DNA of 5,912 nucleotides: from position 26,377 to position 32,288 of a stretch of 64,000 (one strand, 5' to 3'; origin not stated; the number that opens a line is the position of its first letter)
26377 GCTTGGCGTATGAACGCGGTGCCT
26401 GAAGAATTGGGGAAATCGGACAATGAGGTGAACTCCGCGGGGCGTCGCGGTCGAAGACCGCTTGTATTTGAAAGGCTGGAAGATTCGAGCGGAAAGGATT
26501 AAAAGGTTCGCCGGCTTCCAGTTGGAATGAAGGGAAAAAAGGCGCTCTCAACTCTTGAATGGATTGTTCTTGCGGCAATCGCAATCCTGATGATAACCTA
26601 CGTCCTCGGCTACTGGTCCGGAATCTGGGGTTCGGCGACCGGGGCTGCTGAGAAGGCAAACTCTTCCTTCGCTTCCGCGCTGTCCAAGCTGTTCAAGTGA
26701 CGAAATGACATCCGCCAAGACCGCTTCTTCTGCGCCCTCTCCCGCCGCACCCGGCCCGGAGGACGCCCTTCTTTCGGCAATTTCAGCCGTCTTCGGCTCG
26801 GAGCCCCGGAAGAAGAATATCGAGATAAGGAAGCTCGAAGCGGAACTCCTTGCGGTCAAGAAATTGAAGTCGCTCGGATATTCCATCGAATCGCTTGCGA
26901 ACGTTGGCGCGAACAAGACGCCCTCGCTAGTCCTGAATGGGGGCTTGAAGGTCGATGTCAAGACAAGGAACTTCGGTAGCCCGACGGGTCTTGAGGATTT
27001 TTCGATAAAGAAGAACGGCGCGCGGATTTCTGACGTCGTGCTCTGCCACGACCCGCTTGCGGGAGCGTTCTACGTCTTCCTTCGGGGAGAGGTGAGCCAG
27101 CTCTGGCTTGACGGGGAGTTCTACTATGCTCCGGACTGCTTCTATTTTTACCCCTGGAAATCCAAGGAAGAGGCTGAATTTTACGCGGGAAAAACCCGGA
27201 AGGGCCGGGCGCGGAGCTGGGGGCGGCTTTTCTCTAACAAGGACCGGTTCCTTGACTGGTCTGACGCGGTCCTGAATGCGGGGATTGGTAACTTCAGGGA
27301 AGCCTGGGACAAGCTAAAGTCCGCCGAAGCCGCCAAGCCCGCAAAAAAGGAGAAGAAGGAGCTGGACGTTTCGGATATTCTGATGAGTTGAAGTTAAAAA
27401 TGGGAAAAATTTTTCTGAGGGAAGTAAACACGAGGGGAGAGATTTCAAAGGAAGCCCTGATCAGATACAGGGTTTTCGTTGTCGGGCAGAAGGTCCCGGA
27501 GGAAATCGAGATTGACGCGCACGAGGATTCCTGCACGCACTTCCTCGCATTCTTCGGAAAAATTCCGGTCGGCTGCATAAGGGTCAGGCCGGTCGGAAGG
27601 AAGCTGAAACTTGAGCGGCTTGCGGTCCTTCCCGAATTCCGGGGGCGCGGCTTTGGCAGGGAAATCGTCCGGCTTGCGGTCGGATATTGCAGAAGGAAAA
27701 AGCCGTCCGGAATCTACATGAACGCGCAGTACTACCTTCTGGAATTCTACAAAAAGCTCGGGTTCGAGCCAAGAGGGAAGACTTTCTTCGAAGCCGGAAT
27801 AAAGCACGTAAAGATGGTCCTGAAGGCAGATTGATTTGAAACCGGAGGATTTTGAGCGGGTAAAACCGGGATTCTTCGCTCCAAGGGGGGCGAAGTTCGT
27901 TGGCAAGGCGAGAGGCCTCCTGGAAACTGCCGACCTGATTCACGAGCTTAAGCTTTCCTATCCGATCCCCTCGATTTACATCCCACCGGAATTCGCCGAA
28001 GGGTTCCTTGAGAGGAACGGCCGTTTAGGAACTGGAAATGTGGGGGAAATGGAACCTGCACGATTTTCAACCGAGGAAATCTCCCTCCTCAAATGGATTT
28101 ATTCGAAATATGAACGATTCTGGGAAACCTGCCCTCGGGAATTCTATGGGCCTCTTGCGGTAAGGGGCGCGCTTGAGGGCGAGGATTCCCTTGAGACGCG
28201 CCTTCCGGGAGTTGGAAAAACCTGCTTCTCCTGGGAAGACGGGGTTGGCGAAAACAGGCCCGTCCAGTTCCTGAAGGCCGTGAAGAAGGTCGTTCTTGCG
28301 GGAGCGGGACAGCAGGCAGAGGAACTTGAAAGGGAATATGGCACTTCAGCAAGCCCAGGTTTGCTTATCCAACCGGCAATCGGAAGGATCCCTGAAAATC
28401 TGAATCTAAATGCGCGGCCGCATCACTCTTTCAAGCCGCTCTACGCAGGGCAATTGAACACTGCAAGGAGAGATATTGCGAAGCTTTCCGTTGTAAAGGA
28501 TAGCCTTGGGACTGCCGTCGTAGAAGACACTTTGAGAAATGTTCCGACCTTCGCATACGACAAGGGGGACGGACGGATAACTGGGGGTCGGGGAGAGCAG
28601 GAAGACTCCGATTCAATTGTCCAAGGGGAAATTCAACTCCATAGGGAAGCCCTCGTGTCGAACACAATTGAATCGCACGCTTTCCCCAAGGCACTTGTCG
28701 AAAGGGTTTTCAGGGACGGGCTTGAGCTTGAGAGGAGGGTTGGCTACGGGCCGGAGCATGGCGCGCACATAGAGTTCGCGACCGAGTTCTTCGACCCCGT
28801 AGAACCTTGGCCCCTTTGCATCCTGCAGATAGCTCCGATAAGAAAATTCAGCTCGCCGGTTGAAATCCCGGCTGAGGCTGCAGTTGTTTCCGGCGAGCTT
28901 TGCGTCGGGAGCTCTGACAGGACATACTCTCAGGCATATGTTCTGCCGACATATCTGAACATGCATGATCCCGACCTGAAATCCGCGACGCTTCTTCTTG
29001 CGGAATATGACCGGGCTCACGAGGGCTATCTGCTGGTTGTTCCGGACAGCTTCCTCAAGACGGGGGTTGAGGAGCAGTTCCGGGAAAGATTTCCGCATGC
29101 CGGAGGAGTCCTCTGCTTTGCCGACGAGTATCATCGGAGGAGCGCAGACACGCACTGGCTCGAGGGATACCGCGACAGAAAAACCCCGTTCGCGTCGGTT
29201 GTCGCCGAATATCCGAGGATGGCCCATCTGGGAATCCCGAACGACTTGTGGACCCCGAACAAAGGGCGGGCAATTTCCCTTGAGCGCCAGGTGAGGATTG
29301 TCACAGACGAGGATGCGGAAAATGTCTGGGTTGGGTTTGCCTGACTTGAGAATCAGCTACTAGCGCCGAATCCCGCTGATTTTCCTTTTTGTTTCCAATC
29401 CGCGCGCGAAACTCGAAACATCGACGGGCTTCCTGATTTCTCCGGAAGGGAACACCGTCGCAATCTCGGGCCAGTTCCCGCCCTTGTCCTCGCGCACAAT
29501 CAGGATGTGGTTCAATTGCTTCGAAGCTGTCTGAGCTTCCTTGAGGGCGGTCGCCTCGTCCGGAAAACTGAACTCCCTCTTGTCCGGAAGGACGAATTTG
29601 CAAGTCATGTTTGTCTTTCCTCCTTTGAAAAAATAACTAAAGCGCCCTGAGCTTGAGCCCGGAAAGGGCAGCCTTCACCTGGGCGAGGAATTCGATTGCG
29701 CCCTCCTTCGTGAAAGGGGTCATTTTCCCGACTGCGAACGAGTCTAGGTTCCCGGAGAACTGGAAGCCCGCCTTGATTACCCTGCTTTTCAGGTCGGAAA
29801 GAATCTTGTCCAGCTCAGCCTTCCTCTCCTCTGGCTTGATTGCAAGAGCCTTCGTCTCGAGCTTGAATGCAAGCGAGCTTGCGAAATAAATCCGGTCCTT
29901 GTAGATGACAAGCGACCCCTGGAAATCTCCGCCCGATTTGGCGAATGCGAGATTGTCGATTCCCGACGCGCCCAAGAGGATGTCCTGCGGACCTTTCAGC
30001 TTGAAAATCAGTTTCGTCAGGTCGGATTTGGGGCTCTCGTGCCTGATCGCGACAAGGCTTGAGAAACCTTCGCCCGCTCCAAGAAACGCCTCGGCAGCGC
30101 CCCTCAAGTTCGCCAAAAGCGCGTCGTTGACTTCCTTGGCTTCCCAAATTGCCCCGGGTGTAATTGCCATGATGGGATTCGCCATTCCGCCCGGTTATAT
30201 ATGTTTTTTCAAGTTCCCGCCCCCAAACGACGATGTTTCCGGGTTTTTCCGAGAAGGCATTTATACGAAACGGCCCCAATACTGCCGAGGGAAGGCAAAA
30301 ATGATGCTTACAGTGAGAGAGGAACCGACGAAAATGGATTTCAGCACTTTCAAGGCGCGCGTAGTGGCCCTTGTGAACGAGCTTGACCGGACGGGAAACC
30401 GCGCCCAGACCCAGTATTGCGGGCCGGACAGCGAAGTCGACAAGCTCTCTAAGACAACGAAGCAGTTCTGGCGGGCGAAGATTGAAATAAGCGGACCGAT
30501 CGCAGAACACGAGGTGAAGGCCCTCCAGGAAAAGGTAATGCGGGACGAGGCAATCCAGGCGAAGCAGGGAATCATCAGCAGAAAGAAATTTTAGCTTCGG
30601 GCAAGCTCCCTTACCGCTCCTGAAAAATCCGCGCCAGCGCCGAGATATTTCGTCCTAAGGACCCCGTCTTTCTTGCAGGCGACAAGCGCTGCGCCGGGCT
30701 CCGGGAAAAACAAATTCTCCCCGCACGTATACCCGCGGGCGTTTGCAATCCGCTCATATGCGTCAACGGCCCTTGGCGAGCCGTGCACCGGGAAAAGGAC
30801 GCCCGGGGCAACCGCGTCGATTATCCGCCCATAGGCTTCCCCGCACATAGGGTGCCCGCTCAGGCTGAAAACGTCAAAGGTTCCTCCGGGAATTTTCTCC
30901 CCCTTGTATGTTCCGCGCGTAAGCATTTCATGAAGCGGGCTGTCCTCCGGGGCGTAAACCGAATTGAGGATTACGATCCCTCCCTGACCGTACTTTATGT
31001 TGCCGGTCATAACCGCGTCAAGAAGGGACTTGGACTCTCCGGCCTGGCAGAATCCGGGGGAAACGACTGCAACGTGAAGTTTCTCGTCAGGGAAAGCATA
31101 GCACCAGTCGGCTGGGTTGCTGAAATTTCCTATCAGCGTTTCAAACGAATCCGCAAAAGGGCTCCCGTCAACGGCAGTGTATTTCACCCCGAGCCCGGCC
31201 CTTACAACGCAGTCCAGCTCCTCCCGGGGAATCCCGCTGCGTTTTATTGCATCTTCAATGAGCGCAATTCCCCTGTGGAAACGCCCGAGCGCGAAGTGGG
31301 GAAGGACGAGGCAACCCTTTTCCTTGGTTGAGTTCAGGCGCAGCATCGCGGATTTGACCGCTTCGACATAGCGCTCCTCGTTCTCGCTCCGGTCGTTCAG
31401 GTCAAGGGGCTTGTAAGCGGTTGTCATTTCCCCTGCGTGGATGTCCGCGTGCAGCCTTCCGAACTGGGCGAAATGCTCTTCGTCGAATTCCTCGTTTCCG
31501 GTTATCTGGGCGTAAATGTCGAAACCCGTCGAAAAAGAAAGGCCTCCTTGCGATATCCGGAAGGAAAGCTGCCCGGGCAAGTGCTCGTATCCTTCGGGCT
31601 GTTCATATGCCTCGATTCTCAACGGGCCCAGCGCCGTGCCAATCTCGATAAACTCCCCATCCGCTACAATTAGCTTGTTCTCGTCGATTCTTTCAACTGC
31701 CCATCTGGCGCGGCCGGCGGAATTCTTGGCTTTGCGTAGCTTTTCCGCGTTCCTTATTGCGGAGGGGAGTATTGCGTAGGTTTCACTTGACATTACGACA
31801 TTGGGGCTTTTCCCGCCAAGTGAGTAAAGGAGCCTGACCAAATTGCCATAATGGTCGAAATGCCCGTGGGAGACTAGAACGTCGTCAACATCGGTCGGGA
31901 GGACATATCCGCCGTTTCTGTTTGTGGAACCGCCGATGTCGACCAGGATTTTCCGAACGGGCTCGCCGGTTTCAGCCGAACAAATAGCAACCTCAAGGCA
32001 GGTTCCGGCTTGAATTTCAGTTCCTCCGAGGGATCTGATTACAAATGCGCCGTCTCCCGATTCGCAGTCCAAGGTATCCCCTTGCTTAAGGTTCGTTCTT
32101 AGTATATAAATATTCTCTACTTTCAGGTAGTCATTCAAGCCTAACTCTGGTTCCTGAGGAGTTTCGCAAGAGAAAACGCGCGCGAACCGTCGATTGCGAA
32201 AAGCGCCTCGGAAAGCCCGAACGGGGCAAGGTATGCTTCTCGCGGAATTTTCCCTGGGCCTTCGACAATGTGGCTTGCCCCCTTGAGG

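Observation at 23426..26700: Minimal Tad/Epd-like pilus locus with an unannotated 57-aa Flp-type pilin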

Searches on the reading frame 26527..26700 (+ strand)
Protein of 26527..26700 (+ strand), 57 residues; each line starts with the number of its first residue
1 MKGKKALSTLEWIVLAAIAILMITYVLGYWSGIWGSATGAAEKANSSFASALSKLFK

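Call 3: search_protein_families(library=pfam, proteins=[window:26527-26700:+], max_evalue=1)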
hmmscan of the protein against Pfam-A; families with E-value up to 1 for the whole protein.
window:26527-26700:+ (57 aa): 1 family
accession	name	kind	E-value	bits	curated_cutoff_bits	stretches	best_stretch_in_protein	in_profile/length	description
PF15875.10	DUF4731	-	0.037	14.7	27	1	14-33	51-70/75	Domain of unknown function (DUF4731)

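Call 4: search_protein_families(library=ncbifam, proteins=[window:26527-26700:+], max_evalue=1)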
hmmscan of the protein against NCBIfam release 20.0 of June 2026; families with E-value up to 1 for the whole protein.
window:26527-26700:+ (57 aa): 1 family
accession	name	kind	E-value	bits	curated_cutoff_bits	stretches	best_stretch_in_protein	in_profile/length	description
TIGR03949.1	bact_IIb_cerein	subfamily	0.038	13.8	21.5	1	13-33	25-45/45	class IIb bacteriocin, lactobin A/cerein 7B family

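Call 50: find_homologous_proteins(query=A3, max_evalue=0.001)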
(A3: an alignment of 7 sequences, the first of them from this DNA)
Query A3 (7 sequences) (57 aa, profile of the alignment): 20 proteins with E <= 0.001 among 3812 candidates.
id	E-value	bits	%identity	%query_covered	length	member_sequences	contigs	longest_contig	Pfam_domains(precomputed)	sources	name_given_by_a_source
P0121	1.7e-24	103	71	96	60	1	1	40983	-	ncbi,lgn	-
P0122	6.3e-24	101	100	100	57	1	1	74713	-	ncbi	ncbi:MAG: hypothetical protein V1820_05875 [archaeon]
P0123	4.0e-23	99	37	89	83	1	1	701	-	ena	-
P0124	5.6e-23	98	77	100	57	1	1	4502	-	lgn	-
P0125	8.6e-23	98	80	95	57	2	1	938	-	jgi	jgi:predicted Na+-dependent transporter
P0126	7.0e-21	92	31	89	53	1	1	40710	-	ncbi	-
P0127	1.4e-19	87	45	89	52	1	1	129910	-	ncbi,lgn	-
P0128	2.3e-19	87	57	98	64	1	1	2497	-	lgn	-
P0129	2.8e-19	86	61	95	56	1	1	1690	-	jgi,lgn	jgi:hypothetical protein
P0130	5.4e-19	86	53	100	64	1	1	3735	-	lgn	-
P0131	6.6e-19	85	35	89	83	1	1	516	-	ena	-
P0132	6.7e-19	85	56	95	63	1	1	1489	-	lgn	-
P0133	1.2e-18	84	59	89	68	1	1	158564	-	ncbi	-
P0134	1.6e-18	84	56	96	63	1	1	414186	-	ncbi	-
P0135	7.8e-18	82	61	89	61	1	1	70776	-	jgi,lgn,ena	-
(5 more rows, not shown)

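Call 52: find_encoding_contigs(protein=P0134, flank=10000, max_places=1)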
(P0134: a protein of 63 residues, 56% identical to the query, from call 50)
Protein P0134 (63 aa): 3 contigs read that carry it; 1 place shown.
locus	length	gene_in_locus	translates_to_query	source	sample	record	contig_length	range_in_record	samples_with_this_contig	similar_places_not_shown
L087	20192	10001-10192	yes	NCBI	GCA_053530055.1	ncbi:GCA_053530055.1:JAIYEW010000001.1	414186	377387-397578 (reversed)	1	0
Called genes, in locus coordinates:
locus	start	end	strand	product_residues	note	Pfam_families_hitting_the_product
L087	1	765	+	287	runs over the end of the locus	PF14811:TPD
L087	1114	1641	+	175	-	-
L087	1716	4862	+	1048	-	PF13290:CHB_HEX_C_1 (faint)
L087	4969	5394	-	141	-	-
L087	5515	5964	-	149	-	-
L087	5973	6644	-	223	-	-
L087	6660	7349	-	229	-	-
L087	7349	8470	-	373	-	-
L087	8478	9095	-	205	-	-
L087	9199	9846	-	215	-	-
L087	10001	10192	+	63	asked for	-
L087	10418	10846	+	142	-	-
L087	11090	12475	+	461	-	PF13385:Laminin_G_3, PF10102:DUF2341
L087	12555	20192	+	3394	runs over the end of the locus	-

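Call 53: find_encoding_contigs(protein=P0133, flank=10000, max_places=1)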
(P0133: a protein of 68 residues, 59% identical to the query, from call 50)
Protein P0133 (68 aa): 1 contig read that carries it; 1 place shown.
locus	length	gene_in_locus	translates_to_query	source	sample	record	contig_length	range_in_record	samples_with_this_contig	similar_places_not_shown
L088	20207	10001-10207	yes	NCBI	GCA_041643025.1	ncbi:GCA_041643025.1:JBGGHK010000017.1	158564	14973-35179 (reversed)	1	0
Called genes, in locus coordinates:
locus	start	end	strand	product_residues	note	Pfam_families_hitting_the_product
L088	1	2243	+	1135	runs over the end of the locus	PF02463:SMC_N, PF13175:AAA_15 (weak), PF13304:AAA_21 (weak), PF13476:AAA_23, PF13555:AAA_29 (weak), PF13304:AAA_21 (weak)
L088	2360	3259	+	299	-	PF00005:ABC_tran, PF13304:AAA_21 (weak), PF13732:DrrA1-3_C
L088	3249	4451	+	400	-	PF12679:ABC2_membrane_2, PF12698:ABC2_membrane_3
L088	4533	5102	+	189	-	PF01812:5-FTHF_cyc-lig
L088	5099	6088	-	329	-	PF04015:DUF362, PF14697:Fer4_21 (faint), PF00037:Fer4 (weak), PF12837:Fer4_6 (weak), PF12838:Fer4_7, PF13187:Fer4_9, PF13237:Fer4_10, PF00037:Fer4 (weak), +4 more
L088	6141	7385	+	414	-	PF00464:SHMT, PF00155:Aminotran_1_2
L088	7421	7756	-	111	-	-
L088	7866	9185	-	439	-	-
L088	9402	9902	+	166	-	-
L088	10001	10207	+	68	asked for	-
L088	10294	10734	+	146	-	-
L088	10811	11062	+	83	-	PF03477:ATP-cone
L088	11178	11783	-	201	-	-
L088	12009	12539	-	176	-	-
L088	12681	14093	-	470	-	PF00753:Lactamase_B (faint), PF12706:Lactamase_B_2 (faint), PF23023:Anti-Pycsar_Apyc1 (faint), PF07521:RMMBL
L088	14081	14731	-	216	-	-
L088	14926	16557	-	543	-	PF06418:CTP_synth_N, PF07722:Peptidase_C26 (faint), PF00117:GATase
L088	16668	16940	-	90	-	PF05016:ParE_toxin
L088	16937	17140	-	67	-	-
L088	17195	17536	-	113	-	-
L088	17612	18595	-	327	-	PF00432:Prenyltrans (faint)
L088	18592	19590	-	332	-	PF00432:Prenyltrans, PF13243:SQHop_cyclase_C (faint), PF13249:SQHop_cyclase_N (faint), PF00432:Prenyltrans (weak)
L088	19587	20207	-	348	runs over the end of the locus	PF00432:Prenyltrans (weak), PF13249:SQHop_cyclase_N (faint), PF00432:Prenyltrans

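Call 57: search_solved_structures(query=A8, max_evalue=10, show_alignments=3)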
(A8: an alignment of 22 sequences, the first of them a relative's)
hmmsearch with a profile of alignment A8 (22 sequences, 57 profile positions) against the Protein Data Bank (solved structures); distinct sequences matched with E-value up to 10: 2.
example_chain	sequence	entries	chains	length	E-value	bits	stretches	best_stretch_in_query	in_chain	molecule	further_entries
9d93_Na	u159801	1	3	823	1.3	11.8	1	28-53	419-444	Tapemeasure protein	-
7toc_A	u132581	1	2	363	1.8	11.4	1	32-54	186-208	Ketol-acid reductoisomerase, mitochondrial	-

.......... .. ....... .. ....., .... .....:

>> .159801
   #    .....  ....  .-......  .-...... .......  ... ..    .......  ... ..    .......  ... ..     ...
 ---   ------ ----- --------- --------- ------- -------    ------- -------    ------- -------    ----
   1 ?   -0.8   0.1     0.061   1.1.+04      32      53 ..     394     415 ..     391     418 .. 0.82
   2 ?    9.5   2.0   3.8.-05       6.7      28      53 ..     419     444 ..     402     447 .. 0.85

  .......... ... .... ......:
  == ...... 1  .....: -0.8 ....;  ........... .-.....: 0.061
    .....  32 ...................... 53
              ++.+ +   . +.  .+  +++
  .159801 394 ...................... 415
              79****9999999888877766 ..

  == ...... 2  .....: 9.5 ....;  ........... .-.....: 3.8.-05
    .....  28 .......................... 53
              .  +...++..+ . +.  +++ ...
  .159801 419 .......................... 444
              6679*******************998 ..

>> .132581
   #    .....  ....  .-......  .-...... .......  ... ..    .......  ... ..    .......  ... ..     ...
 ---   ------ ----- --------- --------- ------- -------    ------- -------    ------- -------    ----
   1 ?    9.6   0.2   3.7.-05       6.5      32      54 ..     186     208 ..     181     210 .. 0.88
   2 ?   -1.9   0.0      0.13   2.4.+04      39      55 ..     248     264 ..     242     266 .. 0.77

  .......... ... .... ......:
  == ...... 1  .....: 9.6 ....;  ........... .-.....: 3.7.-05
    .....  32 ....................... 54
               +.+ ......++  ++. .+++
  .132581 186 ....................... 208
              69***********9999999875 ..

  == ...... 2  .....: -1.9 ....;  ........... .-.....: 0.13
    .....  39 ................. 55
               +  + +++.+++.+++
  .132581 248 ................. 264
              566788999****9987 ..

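Call 65: predict_structure(alignment_id=A9)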
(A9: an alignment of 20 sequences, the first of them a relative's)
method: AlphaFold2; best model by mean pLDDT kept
length: 57 residues; sequences in the alignment: 20
mean_pLDDT: 83.4   pTM: 0.40
mean pLDDT of the five models: 83.4, 82.4, 80.1, 79.1, 72.1
residues with pLDDT >= 90: 14; 70-90: 36; 50-70: 6; < 50: 1
segments of 3 or more residues with pLDDT < 50: none
pLDDT, mean of each block of 10 residues (from residue 1): 69 95 89 81 83 84
secondary structure, 60 per line:
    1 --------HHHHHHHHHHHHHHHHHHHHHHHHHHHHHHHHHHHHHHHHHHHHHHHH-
elements in order: H9-56

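Call 68: fold_search(model_id=the predicted structure, library=pdb)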
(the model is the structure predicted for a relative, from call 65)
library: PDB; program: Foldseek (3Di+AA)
matches with E <= 10: 0; with E <= 0.001: 0
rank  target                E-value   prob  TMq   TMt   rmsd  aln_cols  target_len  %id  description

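Call 71: search_protein_families(library=phrogs, proteins=[window:26527-26700:+], max_evalue=0.1)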
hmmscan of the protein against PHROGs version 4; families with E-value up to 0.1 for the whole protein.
window:26527-26700:+ (57 aa): 0 families

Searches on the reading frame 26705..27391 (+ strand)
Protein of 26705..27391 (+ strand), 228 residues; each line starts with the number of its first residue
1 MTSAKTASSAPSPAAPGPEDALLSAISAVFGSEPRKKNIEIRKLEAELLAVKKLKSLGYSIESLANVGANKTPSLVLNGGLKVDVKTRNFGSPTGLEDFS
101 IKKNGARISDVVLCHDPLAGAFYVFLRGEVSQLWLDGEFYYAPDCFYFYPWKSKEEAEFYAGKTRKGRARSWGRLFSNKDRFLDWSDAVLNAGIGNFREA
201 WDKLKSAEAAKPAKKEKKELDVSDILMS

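Call 3: search_protein_families(library=pfam, proteins=[window:26705-27391:+], max_evalue=1)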
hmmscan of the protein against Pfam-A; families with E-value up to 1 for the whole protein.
window:26705-27391:+ (228 aa): 0 families

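Call 4: search_protein_families(library=ncbifam, proteins=[window:26705-27391:+], max_evalue=1)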
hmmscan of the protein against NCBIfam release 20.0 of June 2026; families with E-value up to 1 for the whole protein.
window:26705-27391:+ (228 aa): 0 families

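Call 70: search_solved_structures(query=A10, max_evalue=1)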
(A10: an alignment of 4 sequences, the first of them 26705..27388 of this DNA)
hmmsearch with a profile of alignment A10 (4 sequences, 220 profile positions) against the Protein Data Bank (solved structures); distinct sequences matched with E-value up to 1: 1.
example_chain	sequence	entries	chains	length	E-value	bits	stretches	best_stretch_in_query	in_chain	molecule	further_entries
6zj3_Lv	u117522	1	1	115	0.76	12.2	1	129-168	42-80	Ribosomal protein eL33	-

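Call 71: search_protein_families(library=phrogs, proteins=[window:26705-27391:+], max_evalue=0.1)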
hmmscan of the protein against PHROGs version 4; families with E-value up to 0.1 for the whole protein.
window:26705-27391:+ (228 aa): 1 family
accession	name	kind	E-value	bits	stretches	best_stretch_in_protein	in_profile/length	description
phrog_12058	-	unknown function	0.0065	15.8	1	49-103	631-685/768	-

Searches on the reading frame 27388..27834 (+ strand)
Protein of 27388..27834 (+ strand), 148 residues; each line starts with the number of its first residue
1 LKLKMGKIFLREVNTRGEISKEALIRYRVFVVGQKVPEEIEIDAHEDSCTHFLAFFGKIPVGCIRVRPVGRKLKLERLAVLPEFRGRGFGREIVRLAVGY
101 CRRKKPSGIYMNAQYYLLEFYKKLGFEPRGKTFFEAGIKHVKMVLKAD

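Call 3: search_protein_families(library=pfam, proteins=[window:27388-27834:+], max_evalue=1)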
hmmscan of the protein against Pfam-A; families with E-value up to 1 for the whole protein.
window:27388-27834:+ (148 aa): 8 families
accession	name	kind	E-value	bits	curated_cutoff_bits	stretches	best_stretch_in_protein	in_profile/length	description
PF13673.13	Acetyltransf_10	-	3.9e-19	69.3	23.6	1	28-145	11-126/128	Acetyltransferase (GNAT) domain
PF00583.31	Acetyltransf_1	-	5.4e-13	49.7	20.7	1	36-126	20-116/116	Acetyltransferase (GNAT) family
PF13508.13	Acetyltransf_7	-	1.6e-12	48.1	27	1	49-128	3-84/84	Acetyltransferase (GNAT) domain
PF13444.12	Acetyltransf_5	-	0.00016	22.8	22.4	1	25-87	1-70/102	Acetyltransferase (GNAT) domain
PF08445.16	FR47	-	0.00037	20.8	22.1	1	75-131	24-82/86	FR47-like protein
PF21926.2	FeeM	-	0.0006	20.1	27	1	75-144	83-153/158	N-acyl amino acid synthase FeeM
PF14542.12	Acetyltransf_CG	-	0.0087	16.6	30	1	71-104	23-56/80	GCN5-related N-acetyl-transferase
PF13527.13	Acetyltransf_9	-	0.058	13.8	25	1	78-128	78-126/127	Acetyltransferase (GNAT) domain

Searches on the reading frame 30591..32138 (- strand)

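Call 22: search_protein_families(library=pfam, proteins=[window:30591-32138:-], max_evalue=0.01)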
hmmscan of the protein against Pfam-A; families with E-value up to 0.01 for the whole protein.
window:30591-32138:- (515 aa): 2 families
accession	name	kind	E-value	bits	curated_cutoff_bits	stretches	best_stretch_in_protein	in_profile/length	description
PF00753.33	Lactamase_B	-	2e-07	31.6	22.7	1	63-105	17-65/196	Metallo-beta-lactamase superfamily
PF12706.13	Lactamase_B_2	-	0.0014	18.7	27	1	82-136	29-82/200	Beta-lactamase superfamily domain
